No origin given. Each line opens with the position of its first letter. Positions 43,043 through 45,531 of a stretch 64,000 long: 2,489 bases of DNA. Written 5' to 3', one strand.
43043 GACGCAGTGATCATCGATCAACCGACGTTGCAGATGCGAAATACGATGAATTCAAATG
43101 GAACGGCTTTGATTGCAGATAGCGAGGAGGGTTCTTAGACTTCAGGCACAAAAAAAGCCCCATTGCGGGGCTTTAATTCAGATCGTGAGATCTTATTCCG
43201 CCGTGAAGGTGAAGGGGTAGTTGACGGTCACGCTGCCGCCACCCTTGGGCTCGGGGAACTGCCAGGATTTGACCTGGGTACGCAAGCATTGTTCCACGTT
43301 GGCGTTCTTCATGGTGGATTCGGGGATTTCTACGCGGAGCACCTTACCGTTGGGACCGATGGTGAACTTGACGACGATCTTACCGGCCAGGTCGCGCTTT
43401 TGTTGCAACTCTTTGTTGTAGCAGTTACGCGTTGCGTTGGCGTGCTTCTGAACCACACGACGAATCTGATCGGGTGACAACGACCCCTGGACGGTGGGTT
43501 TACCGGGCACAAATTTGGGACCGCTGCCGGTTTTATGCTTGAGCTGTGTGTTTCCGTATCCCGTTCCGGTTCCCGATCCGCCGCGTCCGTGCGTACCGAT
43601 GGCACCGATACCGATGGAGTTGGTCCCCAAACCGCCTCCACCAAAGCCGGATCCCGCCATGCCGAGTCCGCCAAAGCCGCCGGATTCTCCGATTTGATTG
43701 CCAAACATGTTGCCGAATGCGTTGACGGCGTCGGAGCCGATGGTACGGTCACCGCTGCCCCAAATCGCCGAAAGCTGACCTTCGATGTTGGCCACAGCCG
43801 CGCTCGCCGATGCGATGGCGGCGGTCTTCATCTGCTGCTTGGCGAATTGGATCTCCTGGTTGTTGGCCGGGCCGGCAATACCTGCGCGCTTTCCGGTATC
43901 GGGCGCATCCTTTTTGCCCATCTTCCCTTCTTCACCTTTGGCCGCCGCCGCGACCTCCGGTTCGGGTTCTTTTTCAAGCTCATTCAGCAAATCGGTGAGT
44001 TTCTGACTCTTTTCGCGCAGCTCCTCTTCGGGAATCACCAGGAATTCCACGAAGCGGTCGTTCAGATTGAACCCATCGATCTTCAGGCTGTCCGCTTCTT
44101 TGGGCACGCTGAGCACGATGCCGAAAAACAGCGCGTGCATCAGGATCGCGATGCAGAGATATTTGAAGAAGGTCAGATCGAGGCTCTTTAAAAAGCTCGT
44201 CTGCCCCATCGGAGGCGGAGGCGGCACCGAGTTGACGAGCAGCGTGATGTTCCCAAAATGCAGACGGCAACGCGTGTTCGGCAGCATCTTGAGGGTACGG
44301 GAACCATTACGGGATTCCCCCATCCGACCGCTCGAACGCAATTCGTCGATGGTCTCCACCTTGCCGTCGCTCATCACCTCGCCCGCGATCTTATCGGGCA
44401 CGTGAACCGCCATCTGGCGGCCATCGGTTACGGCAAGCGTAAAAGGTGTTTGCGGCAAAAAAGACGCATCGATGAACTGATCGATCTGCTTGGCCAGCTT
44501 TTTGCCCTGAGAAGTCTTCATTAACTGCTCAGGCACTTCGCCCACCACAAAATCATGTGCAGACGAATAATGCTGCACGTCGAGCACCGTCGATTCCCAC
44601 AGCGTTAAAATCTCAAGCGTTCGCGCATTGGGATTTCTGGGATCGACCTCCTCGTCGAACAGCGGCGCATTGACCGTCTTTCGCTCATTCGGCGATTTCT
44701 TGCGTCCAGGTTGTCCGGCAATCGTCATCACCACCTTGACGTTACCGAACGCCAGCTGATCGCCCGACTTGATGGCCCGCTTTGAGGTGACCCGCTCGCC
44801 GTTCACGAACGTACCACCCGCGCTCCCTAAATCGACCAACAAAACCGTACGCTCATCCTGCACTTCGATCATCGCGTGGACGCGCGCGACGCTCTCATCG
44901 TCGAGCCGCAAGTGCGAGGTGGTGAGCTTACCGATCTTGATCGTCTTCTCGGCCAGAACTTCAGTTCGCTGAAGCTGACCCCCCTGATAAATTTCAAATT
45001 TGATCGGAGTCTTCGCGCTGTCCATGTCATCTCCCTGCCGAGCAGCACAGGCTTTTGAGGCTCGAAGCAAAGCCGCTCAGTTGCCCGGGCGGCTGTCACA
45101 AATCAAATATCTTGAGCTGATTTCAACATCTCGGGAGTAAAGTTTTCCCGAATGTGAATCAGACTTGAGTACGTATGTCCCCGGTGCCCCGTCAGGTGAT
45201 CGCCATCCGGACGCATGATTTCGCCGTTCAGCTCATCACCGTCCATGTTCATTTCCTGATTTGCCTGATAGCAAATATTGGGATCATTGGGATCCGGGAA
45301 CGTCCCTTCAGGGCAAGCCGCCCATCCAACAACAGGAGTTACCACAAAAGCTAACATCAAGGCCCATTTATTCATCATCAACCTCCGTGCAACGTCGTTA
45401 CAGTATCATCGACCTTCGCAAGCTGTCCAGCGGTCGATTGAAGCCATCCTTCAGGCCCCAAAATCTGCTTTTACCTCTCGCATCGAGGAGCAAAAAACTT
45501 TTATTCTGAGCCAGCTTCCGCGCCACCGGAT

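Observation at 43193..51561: Module B: complete five-gene gltC-D-E-F-G-like operon (Glt/Nfs-type envelope machine core)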

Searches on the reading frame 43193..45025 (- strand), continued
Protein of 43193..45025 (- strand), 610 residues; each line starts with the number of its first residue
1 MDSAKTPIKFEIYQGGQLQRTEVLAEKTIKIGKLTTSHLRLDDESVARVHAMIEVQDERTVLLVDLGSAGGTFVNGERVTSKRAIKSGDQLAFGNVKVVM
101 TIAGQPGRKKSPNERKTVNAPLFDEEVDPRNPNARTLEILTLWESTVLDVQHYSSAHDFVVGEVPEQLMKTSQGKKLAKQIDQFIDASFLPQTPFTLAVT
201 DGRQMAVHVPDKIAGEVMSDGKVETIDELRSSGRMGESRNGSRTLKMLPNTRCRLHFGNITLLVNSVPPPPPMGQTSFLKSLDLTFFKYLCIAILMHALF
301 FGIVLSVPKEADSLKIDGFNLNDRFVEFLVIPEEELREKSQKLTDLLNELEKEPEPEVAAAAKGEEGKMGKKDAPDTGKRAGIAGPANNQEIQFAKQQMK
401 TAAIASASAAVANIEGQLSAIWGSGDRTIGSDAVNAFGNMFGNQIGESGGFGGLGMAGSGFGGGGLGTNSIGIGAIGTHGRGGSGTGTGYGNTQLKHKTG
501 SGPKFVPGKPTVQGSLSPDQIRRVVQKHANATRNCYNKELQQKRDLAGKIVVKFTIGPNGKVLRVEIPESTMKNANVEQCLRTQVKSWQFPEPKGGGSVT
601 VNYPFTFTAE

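Call 56: search_protein_families(library=ncbifam, proteins=[L062:172-1056:+, L062:1069-2388:+, L062:2388-3950:+, L062:7770-9377:+, L062:9598-9882:+, L062:9935-11980:+, L062:12010-12789:+, L004:12045-12914:+, L029:10001-11989:+, L033:10001-11824:+], max_evalue=1e-8)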
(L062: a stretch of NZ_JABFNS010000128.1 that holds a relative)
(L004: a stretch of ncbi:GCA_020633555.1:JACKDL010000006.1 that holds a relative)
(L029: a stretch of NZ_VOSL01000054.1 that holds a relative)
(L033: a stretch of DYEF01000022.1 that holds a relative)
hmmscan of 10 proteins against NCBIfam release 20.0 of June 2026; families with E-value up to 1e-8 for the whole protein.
L062:172-1056:+ (294 aa): 1 family
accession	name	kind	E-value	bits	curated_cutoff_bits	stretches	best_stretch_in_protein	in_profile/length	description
TIGR04565.1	OMP_myx_plus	subfamily_domain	2.3e-56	190.2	60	1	74-294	2-161/161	outer membrane beta-barrel domain-containing protein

L062:1069-2388:+ (439 aa): 1 family
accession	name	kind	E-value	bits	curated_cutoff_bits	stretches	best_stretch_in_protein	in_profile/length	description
TIGR04565.1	OMP_myx_plus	subfamily_domain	1.1e-19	71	60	1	195-360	2-143/161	outer membrane beta-barrel domain-containing protein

L062:2388-3950:+ (520 aa): 2 families
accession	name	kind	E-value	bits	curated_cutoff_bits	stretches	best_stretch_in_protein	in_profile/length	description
NF033756.1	gliding_GltC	equivalog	1.9e-61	208.6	450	1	34-512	122-620/622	adventurous gliding motility protein GltC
TIGR02795.1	tol_pal_ybgF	equivalog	8e-09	36.1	90.1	0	33-118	6-91/119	tol-pal system protein YbgF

L062:7770-9377:+ (535 aa): 8 families
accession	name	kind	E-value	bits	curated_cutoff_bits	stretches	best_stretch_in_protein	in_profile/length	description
NF033758.1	gliding_GltE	equivalog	1.2e-35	123.4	225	1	30-328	4-304/411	adventurous gliding motility TPR repeat lipoprotein GltE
TIGR02917.1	PEP_TPR_lipo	equivalog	4.7e-25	87.6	312.2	2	81-223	472-612/899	XrtA/PEP-CTERM system TPR-repeat protein PrsT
TIGR02521.1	type_IV_pilW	equivalog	3.6e-24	85.6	154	1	61-233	18-190/234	type IV pilus biogenesis/stability protein PilW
NF040959.1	MamA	equivalog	1.3e-19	70.5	200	1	148-310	43-203/204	magnetosome protein MamA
NF033762.1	social_mot_Tgl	equivalog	1.8e-14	53.7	225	1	68-188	25-146/252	social motility TPR repeat lipoprotein Tgl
NF033920.0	C39_PA2778_fam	equivalog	1.1e-12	47.9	150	0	71-171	153-253/255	PA2778 family cysteine peptidase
TIGR02552.1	LcrH_SycD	equivalog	2.6e-11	43.4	104.8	0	76-173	20-117/136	SycD/LcrH family type III secretion system chaperone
TIGR00990.1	3a0801s09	subfamily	2.5e-09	36.3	757.25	0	214-321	435-549/615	mitochondrial import receptor subunit TOM70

L062:9598-9882:+ (94 aa): 1 family
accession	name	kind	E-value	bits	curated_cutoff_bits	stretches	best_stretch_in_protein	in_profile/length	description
NF033764.1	gliding_CglF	equivalog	5e-19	68.1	90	1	9-94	6-88/88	adventurous gliding motility protein CglF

L062:9935-11980:+ (681 aa): 2 families
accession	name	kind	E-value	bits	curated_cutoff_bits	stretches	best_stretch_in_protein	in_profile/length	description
NF033760.1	gliding_GltG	equivalog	1.3e-100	337.8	650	1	29-678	24-649/650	adventurous gliding motility protein GltG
NF033768.1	myxo_SS_tail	domain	1.1e-34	118.4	40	1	583-675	1-92/92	AgmX/PglI C-terminal domain-containing protein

L062:12010-12789:+ (259 aa): 0 families

L004:12045-12914:+ (289 aa): 17 families
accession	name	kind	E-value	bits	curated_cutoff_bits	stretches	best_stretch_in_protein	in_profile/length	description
NF040959.1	MamA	equivalog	8.1e-33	113.6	200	2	123-260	62-199/204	magnetosome protein MamA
TIGR02917.1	PEP_TPR_lipo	equivalog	2e-23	82.3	312.2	1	35-266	301-531/899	XrtA/PEP-CTERM system TPR-repeat protein PrsT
NF033762.1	social_mot_Tgl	equivalog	3.4e-19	69.2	225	1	95-270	28-206/252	social motility TPR repeat lipoprotein Tgl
TIGR02521.1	type_IV_pilW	equivalog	1.7e-18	67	154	1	96-274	29-209/234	type IV pilus biogenesis/stability protein PilW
NF008391.2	PRK11189.1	equivalog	5.7e-18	65.4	250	1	14-153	11-154/297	lipoprotein NlpI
NF033758.1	gliding_GltE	equivalog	6.2e-15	55.1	225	1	125-264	215-355/411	adventurous gliding motility TPR repeat lipoprotein GltE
TIGR02552.1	LcrH_SycD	equivalog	1.5e-14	53.9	104.8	0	204-262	56-114/136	SycD/LcrH family type III secretion system chaperone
NF033920.0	C39_PA2778_fam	equivalog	1.1e-13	51.2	150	0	185-260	175-250/255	PA2778 family cysteine peptidase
TIGR00990.1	3a0801s09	subfamily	1.5e-13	50.3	757.25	0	30-187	332-488/615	mitochondrial import receptor subunit TOM70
NF053607.1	CHU_0125_OmpA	equivalog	1.5e-13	50.2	620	0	14-126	11-115/639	CHU_0125 family OmpA-like outer membrane integrity protein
TIGR00540.1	TPR_hemY_coli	hypoth_equivalog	7.5e-11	41.4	142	0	201-256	327-381/385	heme biosynthesis-associated TPR protein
TIGR02795.1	tol_pal_ybgF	equivalog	2.5e-10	41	90.1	0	97-161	38-105/119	tol-pal system protein YbgF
TIGR04510.1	mod_pep_cyc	subfamily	3.2e-10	39.2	400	0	31-193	400-563/814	putative peptide modification system cyclase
NF002725.1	PRK02603.1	equivalog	1.2e-09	38.4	143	0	203-272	38-110/173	photosystem I assembly protein Ycf3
NF052415.1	T3SS_chap_SctY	equivalog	3.4e-09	37.2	70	0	171-261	11-104/106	type III secretion apparatus assembly chaperone SctY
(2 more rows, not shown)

L029:10001-11989:+ (663 aa): 6 families
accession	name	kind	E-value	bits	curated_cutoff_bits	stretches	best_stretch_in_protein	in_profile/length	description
NF033760.1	gliding_GltG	equivalog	1.3e-118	397.3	650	2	205-662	201-646/650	adventurous gliding motility protein GltG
NF033768.1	myxo_SS_tail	domain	1.2e-34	118.3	40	1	570-662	1-92/92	AgmX/PglI C-terminal domain-containing protein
NF052573.1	HisKinEspAMyxo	equivalog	6.3e-14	50.9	1400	1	14-94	40-121/755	serine histidine kinase EspA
NF049868.1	FhaB_Rv0019c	equivalog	1.3e-13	51.2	125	1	6-92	72-158/158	FHA domain-containing protein FhaB/FipA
NF033761.1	gliding_GltJ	equivalog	1.3e-13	51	450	1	561-661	572-671/671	adventurous gliding motility protein GltJ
NF041660.2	oxygluDhInhib_OdhI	equivalog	1.9e-12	47.2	200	1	13-87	49-122/130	oxoglutarate dehydrogenase inhibitor Odhl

L033:10001-11824:+ (608 aa): 7 families
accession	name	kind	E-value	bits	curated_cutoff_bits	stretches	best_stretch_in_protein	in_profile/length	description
NF033760.1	gliding_GltG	equivalog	2.6e-162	541.7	650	2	104-608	149-646/650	adventurous gliding motility protein GltG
NF033768.1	myxo_SS_tail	domain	1.6e-35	121.1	40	1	516-608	1-92/92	AgmX/PglI C-terminal domain-containing protein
TIGR03354.1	VI_FHA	hypoth_equivalog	1.2e-15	58.3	120.25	1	13-144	17-157/420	type VI secretion system-associated FHA domain protein TagH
NF041660.2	oxygluDhInhib_OdhI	equivalog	5.1e-13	49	200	1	19-90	55-126/130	oxoglutarate dehydrogenase inhibitor Odhl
NF049868.1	FhaB_Rv0019c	equivalog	2.5e-12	47.1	125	1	13-89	79-156/158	FHA domain-containing protein FhaB/FipA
NF052573.1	HisKinEspAMyxo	equivalog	8.3e-11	40.6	1400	1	24-90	50-117/755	serine histidine kinase EspA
NF033761.1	gliding_GltJ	equivalog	1.5e-10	40.8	450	1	510-605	576-669/671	adventurous gliding motility protein GltJ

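Call 63: search_protein_families(library=ncbifam, proteins=[L052:1820-2221:-, L055:1725-2129:-, L052:2293-3912:+, L052:3922-5625:+, L055:1619-3061:+, L004:2821-3234:-, L052:2234-3169:-], max_evalue=0.1)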
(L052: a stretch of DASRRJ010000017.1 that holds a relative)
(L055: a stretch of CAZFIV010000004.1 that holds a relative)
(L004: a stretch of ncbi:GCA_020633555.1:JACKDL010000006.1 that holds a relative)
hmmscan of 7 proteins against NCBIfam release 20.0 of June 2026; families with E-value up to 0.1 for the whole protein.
L052:1820-2221:- (133 aa): 1 family
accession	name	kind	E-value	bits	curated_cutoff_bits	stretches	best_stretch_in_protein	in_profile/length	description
NF033754.1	gliding_CglC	equivalog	9.2e-25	87.6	60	1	10-130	3-154/155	adventurous gliding motility lipoprotein CglC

L055:1725-2129:- (134 aa): 1 family
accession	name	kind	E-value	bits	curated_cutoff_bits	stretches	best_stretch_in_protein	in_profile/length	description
TIGR04201.1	Myxo_Cys_RPT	repeat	0.035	14.2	25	1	89-106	3-19/22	Cys-rich repeat-containing protein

L052:2293-3912:+ (539 aa): 1 family
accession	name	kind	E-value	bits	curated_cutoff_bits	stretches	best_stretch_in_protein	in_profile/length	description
TIGR04565.1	OMP_myx_plus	subfamily_domain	4.6e-39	134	60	1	354-535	3-161/161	outer membrane beta-barrel domain-containing protein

L052:3922-5625:+ (567 aa): 4 families
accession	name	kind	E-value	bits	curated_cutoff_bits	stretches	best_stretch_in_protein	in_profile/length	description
NF033756.1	gliding_GltC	equivalog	3.1e-161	538.2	450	1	21-549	84-621/622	adventurous gliding motility protein GltC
TIGR02795.1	tol_pal_ybgF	equivalog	0.0036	17.9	90.1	0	214-284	37-100/119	tol-pal system protein YbgF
TIGR03302.1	OM_YfiO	subfamily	0.0062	16.1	81.4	0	297-359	36-98/239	outer membrane protein assembly factor BamD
NF052312.1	T9SS_PorW_SprE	equivalog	0.072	11.7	250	0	295-360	638-703/716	type IX secretion system periplasmic lipoprotein PorW/SprE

L055:1619-3061:+ (480 aa): 1 family
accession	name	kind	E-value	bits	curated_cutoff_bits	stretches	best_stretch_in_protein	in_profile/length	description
TIGR04565.1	OMP_myx_plus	subfamily_domain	3.2e-38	131.3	60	1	313-471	1-161/161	outer membrane beta-barrel domain-containing protein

L004:2821-3234:- (137 aa): 0 families

L052:2234-3169:- (311 aa): 0 families

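Call 71: search_solved_structures(query=A1, max_evalue=0.01)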
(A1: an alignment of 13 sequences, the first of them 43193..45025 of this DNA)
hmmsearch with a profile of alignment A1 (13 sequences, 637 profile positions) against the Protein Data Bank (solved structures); distinct sequences matched with E-value up to 0.01: 39.
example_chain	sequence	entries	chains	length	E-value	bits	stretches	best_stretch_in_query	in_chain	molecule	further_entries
2kkl_A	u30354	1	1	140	6.5e-15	58.4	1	22-103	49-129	Uncharacterized protein Mb1858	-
2kfu_A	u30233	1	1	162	9.3e-15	57.9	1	22-103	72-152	Rv1827 pThr 22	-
6i2p_D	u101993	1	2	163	9.4e-15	57.8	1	22-103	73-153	Glycogen accumulation regulator GarA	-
6i2q_B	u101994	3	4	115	9.8e-15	57.8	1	22-102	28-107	Glycogen accumulation regulator GarA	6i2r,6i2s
7rj3_A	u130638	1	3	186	1.3e-14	57.4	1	22-103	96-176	Glycogen accumulation regulator GarA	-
8p5r_G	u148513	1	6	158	2.2e-14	56.6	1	22-102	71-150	Glycogen accumulation regulator GarA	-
2kb3_A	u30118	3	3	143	2.6e-13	53.1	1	22-101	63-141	Oxoglutarate dehydrogenase inhibitor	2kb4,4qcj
8p5x_G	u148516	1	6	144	2.7e-13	53.1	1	22-101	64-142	Oxoglutarate dehydrogenase inhibitor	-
6hbz_A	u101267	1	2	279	2.6e-11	46.5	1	26-110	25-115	GGDEF domain protein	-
6hc0_B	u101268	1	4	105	3.4e-11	46.1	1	25-97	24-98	GGDEF domain protein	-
6hc1_A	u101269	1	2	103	3.6e-11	46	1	25-97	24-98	GGDEF domain protein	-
3po8_A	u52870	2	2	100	6e-10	42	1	13-99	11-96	Putative uncharacterized protein TB39.8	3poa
2lc1_A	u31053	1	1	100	8.8e-10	41.4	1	13-99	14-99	Putative uncharacterized protein TB39.8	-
4h87_A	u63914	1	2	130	4.6e-09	39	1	5-95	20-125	Kanadaptin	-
3oun_A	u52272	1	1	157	7.3e-09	38.4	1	13-97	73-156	Putative uncharacterized protein TB39.8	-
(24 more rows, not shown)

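Call 85: predict_structure(alignment_id=A2)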
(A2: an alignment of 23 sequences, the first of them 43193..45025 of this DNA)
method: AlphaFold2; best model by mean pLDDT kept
length: 610 residues; sequences in the alignment: 23
mean_pLDDT: 72.8   pTM: 0.34
mean pLDDT of the five models: 72.8, 71.9, 71.2, 71.2, 70.0
residues with pLDDT >= 90: 281; 70-90: 92; 50-70: 61; < 50: 176
segments of 3 or more residues with pLDDT < 50: 110-127, 274-276, 311-333, 349-386, 410-501
pLDDT, mean of each block of 10 residues (from residue 1): 78 90 96 95 92 93 90 93 94 95 78 34 43 84 88 94 93 93 94 95 93 94 94 91 93 96 91 57 75 90 73 44 41 50 54 41 36 43 44 64 60 39 39 44 38 30 27 29 31 34 72 91 91 90 87 96 96 94 95 91 88
secondary structure, 60 per line:
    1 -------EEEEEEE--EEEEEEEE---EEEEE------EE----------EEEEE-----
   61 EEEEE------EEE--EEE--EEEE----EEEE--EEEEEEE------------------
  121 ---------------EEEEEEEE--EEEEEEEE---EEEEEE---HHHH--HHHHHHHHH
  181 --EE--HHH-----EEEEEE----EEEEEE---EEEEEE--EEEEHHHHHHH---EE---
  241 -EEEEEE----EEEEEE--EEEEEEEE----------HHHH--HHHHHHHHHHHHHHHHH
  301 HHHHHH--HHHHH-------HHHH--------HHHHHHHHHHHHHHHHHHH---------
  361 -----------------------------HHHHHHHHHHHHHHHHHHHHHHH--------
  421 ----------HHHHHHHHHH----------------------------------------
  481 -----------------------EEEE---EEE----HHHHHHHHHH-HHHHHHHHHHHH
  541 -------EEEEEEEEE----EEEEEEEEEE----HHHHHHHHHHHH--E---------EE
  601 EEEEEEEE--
elements in order: E8-14 E17-24 E28-32 E51-55 E61-65 E72-74 E77-79 E82-85 E90-93 E96-102 E136-143 E146-153 E157-162 H166-169 H172-180 E195-200 E205-210 E214-219 E222-225 H226-232 E242-247 E252-257 E260-267 H278-281 H284-306 H309-313 H321-324 H333-351 H390-412 H431-440 E504-507 E511-513 H518-527 H529-540 E548-556 E561-570 H575-586 E599-608

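Call 89: fold_search(model_id=the predicted structure, library=pdb)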
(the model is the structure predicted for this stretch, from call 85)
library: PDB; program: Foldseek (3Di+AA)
matches with E <= 10: 745; with E <= 0.001: 110
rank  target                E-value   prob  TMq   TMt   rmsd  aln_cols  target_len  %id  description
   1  8p5x_G                1.1e-08  1.00  0.15  0.82   2.0        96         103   27  Single particle cryo-EM structure of the complex between Corynebacterium glutamicum homohexameric 2-oxoglutarate dehyd (released 2023-08-16)
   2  6i2p_E                1.6e-08  1.00  0.15  0.81   1.8        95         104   26  Crystal structure of the Mycobacterium tuberculosis PknB kinase domain (L33E mutant) in complex with its substrate Gar (released 2019-05-22)
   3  6i2p_D                1.8e-08  1.00  0.15  0.75   1.7        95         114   26  Crystal structure of the Mycobacterium tuberculosis PknB kinase domain (L33E mutant) in complex with its substrate Gar (released 2019-05-22)
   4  6i2q_B                1.9e-08  1.00  0.15  0.87   1.8        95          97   27  Crystal structure of the wild-type SucA domain of Mycobacterium smegmatis KGD (alpha-ketoglutarate decarboxylase), in  (released 2019-05-22)
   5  3po8                  1.9e-08  1.00  0.15  0.87   2.6       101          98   29  Structural and functional analysis of phosphothreonine-dependent FHA domain interactions (released 2011-01-26)
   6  4qcj                  2.2e-08  1.00  0.16  0.86   2.3       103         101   27  Crystal Structure of OdhI from Corynebacterium glutamicum (released 2014-07-02)
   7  3poa_A                3.2e-08  1.00  0.15  0.87   1.9        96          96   30  Structural and functional analysis of phosphothreonine-dependent FHA domain interactions (released 2011-01-26)
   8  3gqs_B                3.8e-08  1.00  0.15  0.84   1.8        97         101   23  Crystal structure of the FHA domain of CT664 protein from Chlamydia trachomatis (released 2009-04-07)
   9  8p5r_G                5.5e-08  1.00  0.15  0.85   1.9        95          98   27  Crystal structure of full-length, homohexameric 2-oxoglutarate dehydrogenase KGD from Mycobacterium smegmatis in compl (released 2023-08-16)
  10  4h87_A                6.2e-08  1.00  0.15  0.67   3.0       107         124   27  Crystal structure of a FHA domain of kanadaptin (SLC4A1AP) from Homo sapiens at 1.55 A resolution (released 2012-10-10)
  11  6i2r_B                7.7e-08  1.00  0.15  0.88   1.9        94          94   28  Crystal structure of the SucA domain of Mycobacterium smegmatis KGD (alpha-ketoglutarate decarboxylase), mutant R802A, (released 2019-05-22)
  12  2lc1_MODEL_1_A        7.7e-08  1.00  0.15  0.79   3.1       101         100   31  Rv0020c_FHA Structure (released 2011-11-02)
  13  7rj3_C                9.0e-08  1.00  0.15  0.83   1.9        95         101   26  Crystal Structure of the Forkhead Associated (FHA) Domain of the Glycogen Accumulation Regulator (GarA) from Mycobacte (released 2021-07-28)
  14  7rj3_B                1.0e-07  1.00  0.15  0.81   4.0       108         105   25  Crystal Structure of the Forkhead Associated (FHA) Domain of the Glycogen Accumulation Regulator (GarA) from Mycobacte (released 2021-07-28)
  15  7rj3_A                1.1e-07  1.00  0.15  0.80   1.8        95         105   26  Crystal Structure of the Forkhead Associated (FHA) Domain of the Glycogen Accumulation Regulator (GarA) from Mycobacte (released 2021-07-28)
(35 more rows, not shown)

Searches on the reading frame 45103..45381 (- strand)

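Call 5: search_protein_families(library=pfam, proteins=[window:45103-45381:-], max_evalue=0.01)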
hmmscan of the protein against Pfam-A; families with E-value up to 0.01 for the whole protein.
window:45103-45381:- (92 aa): 0 families

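Call 6: search_protein_families(library=ncbifam, proteins=[window:45103-45381:-], max_evalue=0.01)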
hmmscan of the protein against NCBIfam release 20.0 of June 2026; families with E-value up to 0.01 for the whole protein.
window:45103-45381:- (92 aa): 1 family
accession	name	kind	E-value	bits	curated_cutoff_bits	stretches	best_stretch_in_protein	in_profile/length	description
NF033764.1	gliding_CglF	equivalog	2.2e-12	46.9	90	1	9-92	5-88/88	adventurous gliding motility protein CglF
